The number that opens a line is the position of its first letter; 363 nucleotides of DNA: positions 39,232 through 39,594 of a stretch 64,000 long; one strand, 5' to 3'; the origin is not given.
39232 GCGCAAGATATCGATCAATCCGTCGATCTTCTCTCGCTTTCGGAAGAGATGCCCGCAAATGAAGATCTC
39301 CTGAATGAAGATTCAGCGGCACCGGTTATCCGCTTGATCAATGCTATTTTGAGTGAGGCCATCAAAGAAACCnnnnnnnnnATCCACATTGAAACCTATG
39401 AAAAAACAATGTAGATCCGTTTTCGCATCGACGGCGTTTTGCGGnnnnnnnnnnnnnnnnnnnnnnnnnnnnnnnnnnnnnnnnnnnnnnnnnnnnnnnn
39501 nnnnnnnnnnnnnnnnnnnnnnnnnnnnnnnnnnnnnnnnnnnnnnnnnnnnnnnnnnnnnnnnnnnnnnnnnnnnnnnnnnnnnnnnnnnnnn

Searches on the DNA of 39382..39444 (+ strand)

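Call 16: search_dna_similar(query=window:39382-39444:+, collection=ecoli_genomes, mode=near, max_rows=60, rows=best)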
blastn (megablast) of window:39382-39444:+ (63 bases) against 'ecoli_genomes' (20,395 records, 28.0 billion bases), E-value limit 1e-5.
Records with a match: 3123; places in all: 3124; records where one place covers at least 80% of the query: 3123.
Genomes with a match: 3123 of 5426; with a place that covers at least 80% of the query: 3123. Places per genome that has any: lowest 1, median 1, highest 2. On chromosomes: 3123 places; on plasmids: 1.
Best place of each record, by identity: >=99% 18; 95-99% 3105.
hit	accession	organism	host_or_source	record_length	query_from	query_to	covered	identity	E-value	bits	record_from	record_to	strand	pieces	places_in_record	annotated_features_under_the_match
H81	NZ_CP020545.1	Escherichia coli strain ZJ3920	Homo sapiens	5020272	1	63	100%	100.0%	4e-24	117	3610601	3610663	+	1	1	gspE: type II secretion system ATPase GspE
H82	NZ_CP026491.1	Escherichia coli strain HS13-1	Homo sapiens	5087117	1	63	100%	100.0%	4e-24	117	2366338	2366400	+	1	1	gspE: type II secretion system ATPase GspE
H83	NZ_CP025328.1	Escherichia coli strain ExPEC XM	Duck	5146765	1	63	100%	100.0%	4e-24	117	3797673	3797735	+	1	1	gspE: type II secretion system ATPase GspE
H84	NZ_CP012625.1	Escherichia coli strain SF-468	Homo sapiens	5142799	1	63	100%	100.0%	4e-24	117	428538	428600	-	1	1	gspE: type II secretion system ATPase GspE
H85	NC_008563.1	Escherichia coli APEC O1 strain APEC O1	lesion site (lung) of a dead turkey ...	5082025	1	63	100%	100.0%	4e-24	117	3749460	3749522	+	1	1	gspE: type II secretion system ATPase GspE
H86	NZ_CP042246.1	Escherichia coli strain PU-1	Swine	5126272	1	63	100%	100.0%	4e-24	117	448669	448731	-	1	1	gspE: type II secretion system ATPase GspE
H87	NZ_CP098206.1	Escherichia coli strain Z0117EC0054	Canis lupus familiaris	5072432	1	63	100%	100.0%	4e-24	117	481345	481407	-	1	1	gspE: type II secretion system ATPase GspE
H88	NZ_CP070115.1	Escherichia coli strain FDAARGOS_1298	Homo sapiens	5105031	1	63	100%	100.0%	4e-24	117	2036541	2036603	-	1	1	gspE: type II secretion system ATPase GspE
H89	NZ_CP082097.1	Escherichia coli strain MS15052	Homo sapiens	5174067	1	63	100%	100.0%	4e-24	117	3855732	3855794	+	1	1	gspE: type II secretion system ATPase GspE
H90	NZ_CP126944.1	Escherichia coli O1:K1:H7 strain APEC E16002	Gallus gallus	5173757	1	63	100%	100.0%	4e-24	117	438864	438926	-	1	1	gspE: type II secretion system ATPase GspE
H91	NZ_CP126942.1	Escherichia coli O1:K1:H7 strain APEC E18006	Gallus gallus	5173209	1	63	100%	100.0%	4e-24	117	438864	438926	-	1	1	gspE: type II secretion system ATPase GspE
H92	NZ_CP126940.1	Escherichia coli O2:K1:H7 strain APEC E18055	Gallus gallus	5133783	1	63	100%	100.0%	4e-24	117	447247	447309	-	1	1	gspE: type II secretion system ATPase GspE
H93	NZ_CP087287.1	Escherichia coli strain APEC 16-1068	chicken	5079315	1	63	100%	100.0%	4e-24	117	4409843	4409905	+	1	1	gspE: type II secretion system ATPase GspE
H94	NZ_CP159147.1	Escherichia coli strain 10035004-3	Homo sapiens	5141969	1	63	100%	100.0%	4e-24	117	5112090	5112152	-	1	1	gspE: type II secretion system ATPase GspE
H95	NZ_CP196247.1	Escherichia coli strain AH21G053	Homo sapiens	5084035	1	63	100%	100.0%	4e-24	117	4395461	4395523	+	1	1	gspE: type II secretion system ATPase GspE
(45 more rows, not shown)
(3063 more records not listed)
